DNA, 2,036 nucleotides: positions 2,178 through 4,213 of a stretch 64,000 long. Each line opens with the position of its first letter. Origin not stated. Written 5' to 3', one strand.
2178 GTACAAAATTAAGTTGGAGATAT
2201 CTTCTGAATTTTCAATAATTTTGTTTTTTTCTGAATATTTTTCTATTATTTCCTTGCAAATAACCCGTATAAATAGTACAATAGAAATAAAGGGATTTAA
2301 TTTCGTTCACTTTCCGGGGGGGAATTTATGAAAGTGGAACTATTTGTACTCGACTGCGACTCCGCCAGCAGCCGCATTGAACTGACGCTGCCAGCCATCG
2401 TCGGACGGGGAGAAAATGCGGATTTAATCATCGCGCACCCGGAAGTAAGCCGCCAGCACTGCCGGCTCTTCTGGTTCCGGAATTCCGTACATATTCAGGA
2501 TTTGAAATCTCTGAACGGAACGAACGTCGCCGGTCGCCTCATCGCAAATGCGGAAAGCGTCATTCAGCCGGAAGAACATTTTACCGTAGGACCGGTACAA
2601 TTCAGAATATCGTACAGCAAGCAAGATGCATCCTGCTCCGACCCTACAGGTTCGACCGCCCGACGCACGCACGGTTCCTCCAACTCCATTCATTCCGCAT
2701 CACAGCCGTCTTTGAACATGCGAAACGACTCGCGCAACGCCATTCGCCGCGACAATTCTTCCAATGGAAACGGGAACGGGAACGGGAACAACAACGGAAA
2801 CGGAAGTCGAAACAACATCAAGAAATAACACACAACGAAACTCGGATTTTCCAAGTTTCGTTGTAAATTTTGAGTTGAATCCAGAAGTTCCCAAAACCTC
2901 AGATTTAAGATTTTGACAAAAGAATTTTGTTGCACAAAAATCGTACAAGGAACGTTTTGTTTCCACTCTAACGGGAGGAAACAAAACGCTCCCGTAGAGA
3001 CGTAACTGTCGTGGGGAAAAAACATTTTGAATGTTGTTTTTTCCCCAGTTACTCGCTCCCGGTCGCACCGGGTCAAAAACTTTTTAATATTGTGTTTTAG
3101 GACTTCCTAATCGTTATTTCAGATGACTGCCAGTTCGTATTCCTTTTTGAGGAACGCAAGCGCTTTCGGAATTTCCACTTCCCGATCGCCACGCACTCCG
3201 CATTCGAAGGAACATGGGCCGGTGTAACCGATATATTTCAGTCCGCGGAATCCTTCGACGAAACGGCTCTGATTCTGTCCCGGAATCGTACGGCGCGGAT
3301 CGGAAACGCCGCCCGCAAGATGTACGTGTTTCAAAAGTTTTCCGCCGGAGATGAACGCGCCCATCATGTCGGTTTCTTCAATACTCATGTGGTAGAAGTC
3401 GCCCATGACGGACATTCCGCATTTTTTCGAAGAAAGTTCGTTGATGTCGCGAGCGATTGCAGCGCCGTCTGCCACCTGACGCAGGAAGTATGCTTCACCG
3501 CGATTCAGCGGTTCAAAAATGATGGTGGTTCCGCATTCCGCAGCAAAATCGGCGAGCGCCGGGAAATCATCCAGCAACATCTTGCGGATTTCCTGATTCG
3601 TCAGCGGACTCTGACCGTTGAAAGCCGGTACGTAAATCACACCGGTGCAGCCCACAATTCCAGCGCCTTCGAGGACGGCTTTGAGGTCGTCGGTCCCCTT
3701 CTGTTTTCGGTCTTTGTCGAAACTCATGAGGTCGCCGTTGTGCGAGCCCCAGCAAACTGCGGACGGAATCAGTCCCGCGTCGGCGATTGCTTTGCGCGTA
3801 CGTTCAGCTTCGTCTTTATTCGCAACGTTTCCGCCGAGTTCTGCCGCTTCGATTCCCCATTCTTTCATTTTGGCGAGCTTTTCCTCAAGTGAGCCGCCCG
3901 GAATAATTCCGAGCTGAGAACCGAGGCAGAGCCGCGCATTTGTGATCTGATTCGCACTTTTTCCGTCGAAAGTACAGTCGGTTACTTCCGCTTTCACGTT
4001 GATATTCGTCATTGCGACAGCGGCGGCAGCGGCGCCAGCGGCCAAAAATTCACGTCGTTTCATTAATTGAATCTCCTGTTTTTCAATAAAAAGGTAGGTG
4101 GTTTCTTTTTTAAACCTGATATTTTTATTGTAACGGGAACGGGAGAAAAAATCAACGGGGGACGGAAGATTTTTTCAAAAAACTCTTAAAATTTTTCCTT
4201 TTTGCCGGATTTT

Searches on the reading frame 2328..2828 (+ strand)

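Call 63: search_protein_families(library=pfam, proteins=[window:2328-2828:+], max_evalue=0.00001)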
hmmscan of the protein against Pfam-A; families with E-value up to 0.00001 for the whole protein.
window:2328-2828:+ (166 aa): 2 families
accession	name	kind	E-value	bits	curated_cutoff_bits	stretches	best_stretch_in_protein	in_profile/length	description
PF00498.31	FHA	-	5.5e-14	52.8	20.7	1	24-77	2-55/67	FHA domain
PF16697.10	Yop-YscD_cpl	-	7e-12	45.9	33.2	1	24-96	20-92/94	Inner membrane component of T3SS, cytoplasmic domain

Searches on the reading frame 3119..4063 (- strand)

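Call 63: search_protein_families(library=pfam, proteins=[window:3119-4063:-], max_evalue=0.00001)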
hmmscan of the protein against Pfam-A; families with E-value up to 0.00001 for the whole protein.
window:3119-4063:- (314 aa): 1 family
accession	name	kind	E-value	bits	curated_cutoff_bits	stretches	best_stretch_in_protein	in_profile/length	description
PF01261.30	AP_endonuc_2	-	6.9e-27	95.2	31.1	1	64-307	2-248/249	Xylose isomerase-like TIM barrel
